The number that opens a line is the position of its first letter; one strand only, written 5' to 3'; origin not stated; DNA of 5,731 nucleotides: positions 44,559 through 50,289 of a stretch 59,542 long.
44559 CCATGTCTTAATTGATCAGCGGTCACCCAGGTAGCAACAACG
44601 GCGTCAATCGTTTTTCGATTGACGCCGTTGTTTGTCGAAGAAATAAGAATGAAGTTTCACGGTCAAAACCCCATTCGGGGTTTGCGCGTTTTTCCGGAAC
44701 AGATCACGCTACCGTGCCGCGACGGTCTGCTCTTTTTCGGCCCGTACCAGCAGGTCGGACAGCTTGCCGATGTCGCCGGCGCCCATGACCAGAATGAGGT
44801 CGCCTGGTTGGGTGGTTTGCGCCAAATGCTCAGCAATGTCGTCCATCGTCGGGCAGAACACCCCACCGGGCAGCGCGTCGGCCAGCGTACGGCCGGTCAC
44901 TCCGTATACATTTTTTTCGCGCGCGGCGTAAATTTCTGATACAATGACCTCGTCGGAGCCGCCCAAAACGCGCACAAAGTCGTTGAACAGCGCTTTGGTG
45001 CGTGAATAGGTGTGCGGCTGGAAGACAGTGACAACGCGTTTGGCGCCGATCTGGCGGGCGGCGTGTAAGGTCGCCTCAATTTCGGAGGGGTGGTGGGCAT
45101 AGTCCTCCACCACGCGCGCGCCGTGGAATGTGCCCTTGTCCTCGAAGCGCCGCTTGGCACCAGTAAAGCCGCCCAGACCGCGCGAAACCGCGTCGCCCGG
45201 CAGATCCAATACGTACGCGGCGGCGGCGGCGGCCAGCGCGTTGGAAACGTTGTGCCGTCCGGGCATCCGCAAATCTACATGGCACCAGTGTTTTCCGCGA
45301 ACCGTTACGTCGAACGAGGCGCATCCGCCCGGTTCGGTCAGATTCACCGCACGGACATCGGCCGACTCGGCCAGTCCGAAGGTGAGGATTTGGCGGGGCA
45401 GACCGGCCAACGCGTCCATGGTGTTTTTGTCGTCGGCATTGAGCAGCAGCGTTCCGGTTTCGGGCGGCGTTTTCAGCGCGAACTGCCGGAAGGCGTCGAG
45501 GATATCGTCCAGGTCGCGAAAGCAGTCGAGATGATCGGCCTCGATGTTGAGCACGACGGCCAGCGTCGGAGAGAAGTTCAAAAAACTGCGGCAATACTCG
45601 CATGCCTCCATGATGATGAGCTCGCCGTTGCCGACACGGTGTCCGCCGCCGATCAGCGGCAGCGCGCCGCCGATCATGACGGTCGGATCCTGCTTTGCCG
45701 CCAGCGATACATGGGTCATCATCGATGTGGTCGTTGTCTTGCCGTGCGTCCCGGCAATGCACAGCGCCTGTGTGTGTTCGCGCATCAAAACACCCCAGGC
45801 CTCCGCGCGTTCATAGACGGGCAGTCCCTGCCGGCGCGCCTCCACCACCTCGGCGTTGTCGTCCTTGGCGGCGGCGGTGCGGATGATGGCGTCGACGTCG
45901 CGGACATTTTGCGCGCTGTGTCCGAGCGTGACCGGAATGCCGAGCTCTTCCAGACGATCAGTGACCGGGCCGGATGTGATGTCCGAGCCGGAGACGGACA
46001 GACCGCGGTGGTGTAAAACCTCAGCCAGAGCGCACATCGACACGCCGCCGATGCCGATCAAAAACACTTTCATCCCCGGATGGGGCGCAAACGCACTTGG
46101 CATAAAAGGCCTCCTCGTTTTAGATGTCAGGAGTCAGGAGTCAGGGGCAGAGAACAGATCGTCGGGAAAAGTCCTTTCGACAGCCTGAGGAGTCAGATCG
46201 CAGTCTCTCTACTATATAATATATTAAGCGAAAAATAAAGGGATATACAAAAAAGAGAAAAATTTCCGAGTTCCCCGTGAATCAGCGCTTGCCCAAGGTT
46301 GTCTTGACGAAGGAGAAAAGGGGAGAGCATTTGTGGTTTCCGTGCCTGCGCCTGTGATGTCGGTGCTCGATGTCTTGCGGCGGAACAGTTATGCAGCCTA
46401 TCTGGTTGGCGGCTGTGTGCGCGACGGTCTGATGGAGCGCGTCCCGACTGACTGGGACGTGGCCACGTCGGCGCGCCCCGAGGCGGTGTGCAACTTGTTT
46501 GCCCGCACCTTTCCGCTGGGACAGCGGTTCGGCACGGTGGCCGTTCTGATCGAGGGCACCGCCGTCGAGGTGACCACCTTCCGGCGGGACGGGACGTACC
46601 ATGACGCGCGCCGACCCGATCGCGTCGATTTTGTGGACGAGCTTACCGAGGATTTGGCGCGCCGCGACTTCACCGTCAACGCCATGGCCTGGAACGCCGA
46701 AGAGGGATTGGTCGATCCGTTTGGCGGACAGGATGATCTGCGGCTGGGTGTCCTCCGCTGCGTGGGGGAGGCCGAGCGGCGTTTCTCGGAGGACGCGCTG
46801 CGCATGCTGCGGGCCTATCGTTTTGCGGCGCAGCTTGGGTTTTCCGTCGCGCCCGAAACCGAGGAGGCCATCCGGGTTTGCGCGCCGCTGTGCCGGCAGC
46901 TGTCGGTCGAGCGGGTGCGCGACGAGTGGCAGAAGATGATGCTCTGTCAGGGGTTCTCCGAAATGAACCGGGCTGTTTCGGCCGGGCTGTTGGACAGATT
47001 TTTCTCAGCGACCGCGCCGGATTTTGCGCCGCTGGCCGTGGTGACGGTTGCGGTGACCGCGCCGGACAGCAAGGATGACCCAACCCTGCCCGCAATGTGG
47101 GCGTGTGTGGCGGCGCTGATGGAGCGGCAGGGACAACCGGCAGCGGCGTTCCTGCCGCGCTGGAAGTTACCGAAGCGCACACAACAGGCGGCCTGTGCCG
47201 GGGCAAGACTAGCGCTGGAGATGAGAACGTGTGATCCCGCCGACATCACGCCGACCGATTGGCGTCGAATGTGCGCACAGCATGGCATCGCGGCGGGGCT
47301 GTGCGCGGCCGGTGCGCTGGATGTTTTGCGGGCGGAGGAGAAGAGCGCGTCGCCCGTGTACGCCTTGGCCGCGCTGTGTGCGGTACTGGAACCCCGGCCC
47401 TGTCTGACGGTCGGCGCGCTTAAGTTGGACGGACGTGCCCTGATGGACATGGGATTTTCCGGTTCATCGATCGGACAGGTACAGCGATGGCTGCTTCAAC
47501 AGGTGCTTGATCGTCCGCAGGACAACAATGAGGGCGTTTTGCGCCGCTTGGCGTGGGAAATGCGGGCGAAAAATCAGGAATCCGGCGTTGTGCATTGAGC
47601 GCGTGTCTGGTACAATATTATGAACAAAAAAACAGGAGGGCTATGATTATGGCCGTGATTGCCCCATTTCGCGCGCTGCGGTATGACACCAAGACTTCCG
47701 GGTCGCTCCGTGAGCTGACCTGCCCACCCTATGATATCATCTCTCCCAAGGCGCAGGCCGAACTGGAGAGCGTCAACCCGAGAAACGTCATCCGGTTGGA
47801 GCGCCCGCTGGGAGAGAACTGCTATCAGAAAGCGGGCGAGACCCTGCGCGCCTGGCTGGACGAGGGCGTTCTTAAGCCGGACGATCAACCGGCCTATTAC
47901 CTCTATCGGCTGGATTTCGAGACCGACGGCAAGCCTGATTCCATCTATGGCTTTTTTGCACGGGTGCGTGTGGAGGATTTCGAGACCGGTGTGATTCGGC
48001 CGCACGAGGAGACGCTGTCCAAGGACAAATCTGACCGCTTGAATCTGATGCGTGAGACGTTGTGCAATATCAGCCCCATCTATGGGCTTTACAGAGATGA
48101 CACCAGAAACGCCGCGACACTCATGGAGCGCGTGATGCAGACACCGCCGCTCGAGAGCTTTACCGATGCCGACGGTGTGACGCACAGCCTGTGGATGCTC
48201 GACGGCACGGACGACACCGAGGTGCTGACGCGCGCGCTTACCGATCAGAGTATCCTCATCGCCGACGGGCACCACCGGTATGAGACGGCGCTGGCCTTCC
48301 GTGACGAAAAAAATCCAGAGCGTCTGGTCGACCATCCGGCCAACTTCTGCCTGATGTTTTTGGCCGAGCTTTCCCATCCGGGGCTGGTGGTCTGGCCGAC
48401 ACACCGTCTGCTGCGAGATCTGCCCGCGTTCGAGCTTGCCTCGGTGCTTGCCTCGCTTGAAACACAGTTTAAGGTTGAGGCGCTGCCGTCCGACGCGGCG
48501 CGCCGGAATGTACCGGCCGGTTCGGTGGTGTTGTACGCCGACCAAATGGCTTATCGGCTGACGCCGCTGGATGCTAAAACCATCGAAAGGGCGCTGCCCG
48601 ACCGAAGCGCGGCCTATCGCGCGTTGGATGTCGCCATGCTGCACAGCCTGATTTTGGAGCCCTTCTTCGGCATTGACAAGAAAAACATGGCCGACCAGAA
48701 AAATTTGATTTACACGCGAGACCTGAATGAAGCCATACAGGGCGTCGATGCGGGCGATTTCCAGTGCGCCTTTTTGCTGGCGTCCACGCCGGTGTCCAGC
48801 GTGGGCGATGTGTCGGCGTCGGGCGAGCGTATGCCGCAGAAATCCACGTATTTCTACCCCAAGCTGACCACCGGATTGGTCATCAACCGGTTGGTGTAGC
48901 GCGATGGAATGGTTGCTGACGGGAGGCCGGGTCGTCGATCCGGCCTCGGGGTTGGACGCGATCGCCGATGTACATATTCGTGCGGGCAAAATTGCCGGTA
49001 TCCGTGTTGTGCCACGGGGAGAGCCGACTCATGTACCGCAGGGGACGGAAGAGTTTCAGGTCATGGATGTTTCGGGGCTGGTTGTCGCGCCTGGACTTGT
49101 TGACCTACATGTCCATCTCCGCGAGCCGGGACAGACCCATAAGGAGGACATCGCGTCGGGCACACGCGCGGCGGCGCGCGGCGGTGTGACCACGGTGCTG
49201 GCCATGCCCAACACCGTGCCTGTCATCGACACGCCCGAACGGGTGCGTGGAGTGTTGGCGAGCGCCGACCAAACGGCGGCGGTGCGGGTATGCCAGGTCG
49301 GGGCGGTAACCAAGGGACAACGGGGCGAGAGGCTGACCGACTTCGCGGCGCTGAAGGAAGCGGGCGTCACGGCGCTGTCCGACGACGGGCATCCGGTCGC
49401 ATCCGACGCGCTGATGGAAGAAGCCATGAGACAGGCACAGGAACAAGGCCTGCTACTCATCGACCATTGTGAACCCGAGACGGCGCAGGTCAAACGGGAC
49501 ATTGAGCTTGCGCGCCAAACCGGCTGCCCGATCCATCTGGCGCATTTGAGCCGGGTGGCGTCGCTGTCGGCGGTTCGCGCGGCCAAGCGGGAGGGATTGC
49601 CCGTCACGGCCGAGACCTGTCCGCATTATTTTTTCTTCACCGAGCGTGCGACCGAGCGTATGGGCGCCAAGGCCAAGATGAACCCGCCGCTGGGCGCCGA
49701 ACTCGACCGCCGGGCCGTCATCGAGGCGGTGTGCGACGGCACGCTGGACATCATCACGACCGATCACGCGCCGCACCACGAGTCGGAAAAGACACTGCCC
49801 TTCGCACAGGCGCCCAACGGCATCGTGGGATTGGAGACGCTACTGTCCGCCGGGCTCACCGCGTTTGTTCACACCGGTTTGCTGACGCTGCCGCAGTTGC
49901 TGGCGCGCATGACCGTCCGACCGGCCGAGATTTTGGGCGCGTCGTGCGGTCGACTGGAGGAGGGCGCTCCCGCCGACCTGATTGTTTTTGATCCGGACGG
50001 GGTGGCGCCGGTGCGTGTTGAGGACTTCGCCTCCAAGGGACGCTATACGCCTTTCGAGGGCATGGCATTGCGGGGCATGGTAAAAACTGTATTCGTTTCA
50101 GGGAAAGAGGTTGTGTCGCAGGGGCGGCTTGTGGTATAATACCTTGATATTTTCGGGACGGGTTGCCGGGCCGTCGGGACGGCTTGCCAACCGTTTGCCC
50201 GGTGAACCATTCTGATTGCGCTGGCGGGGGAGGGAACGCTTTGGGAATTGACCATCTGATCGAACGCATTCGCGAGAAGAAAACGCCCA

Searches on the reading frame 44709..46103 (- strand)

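Call 18: search_protein_families(library=pfam, proteins=[window:44709-46103:-])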
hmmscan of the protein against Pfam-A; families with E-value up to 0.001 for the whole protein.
window:44709-46103:- (464 aa): 3 families
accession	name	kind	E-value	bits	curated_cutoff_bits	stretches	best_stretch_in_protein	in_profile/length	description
PF08245.18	Mur_ligase_M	-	1.1e-27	97.7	24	1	116-296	1-200/200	Mur ligase middle domain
PF01225.30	Mur_ligase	-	1.5e-23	83.4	21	1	15-110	4-94/95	Mur ligase family, catalytic domain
PF02875.26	Mur_ligase_C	-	8.1e-20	72.4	28.4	1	318-443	1-127/127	Mur ligase, glutamate ligase domain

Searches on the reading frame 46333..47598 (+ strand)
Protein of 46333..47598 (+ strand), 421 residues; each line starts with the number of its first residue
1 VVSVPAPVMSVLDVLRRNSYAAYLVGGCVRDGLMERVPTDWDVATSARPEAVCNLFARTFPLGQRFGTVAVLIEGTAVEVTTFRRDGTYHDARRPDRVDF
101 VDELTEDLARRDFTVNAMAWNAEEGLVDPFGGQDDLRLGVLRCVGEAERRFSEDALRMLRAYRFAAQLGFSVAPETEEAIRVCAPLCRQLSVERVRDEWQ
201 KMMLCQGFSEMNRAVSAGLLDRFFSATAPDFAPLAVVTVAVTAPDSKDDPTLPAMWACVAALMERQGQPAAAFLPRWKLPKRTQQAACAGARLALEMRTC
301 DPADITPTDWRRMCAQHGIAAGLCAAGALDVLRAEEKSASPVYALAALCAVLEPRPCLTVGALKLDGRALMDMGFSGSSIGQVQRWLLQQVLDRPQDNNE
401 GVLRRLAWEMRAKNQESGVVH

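Call 18: search_protein_families(library=pfam, proteins=[window:46333-47598:+])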
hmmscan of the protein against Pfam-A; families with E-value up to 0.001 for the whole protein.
window:46333-47598:+ (421 aa): 2 families
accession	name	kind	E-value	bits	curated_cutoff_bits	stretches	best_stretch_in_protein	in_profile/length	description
PF01743.26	PolyA_pol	-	1.8e-35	122.5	23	1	22-142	1-126/126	Poly A polymerase head domain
PF12627.12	PolyA_pol_RNAbd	-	1.8e-12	47.3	22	1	169-228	1-61/64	Probable RNA and SrmB- binding site of polymerase A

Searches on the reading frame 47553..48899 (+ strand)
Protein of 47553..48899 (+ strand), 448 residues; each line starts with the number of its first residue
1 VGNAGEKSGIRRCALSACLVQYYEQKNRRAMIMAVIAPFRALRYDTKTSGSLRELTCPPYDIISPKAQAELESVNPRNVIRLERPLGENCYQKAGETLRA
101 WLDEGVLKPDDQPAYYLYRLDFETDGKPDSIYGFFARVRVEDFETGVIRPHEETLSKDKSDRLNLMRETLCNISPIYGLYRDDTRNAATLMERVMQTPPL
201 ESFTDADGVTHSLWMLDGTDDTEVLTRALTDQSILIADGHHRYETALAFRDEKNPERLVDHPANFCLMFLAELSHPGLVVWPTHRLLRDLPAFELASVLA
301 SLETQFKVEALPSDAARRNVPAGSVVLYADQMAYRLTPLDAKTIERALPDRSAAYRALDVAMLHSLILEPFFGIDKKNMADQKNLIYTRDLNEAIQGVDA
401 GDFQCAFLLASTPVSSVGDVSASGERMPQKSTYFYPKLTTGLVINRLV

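Call 18: search_protein_families(library=pfam, proteins=[window:47553-48899:+])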
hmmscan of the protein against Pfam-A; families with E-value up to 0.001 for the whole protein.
window:47553-48899:+ (448 aa): 1 family
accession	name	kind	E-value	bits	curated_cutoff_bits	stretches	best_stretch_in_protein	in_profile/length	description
PF06245.16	DUF1015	-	5.9e-86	288.8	25.8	1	36-360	1-324/325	Protein of unknown function (DUF1015)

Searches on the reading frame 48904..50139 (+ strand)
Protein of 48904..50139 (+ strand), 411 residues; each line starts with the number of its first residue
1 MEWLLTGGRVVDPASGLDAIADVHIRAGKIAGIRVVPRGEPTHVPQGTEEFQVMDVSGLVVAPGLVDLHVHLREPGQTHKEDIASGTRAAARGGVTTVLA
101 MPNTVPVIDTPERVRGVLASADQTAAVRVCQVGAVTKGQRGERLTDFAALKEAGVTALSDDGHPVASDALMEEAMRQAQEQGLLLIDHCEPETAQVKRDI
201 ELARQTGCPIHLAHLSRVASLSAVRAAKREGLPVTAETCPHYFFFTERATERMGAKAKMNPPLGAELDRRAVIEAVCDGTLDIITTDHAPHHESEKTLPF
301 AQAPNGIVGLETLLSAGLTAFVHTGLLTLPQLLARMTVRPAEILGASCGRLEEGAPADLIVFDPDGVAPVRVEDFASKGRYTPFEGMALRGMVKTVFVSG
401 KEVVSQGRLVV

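Call 18: search_protein_families(library=pfam, proteins=[window:48904-50139:+])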
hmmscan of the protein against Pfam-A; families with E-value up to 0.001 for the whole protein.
window:48904-50139:+ (411 aa): 3 families
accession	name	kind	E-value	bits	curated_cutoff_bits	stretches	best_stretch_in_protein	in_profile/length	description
PF01979.26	Amidohydro_1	-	6.9e-34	118.1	25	1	60-403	1-345/345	Amidohydrolase family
PF07969.17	Amidohydro_3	-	4.9e-14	53.1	29.7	2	326-403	406-471/472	Amidohydrolase family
PF12890.13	DHOase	-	9.7e-06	26.2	21.2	1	60-207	3-106/142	Dihydro-orotase-like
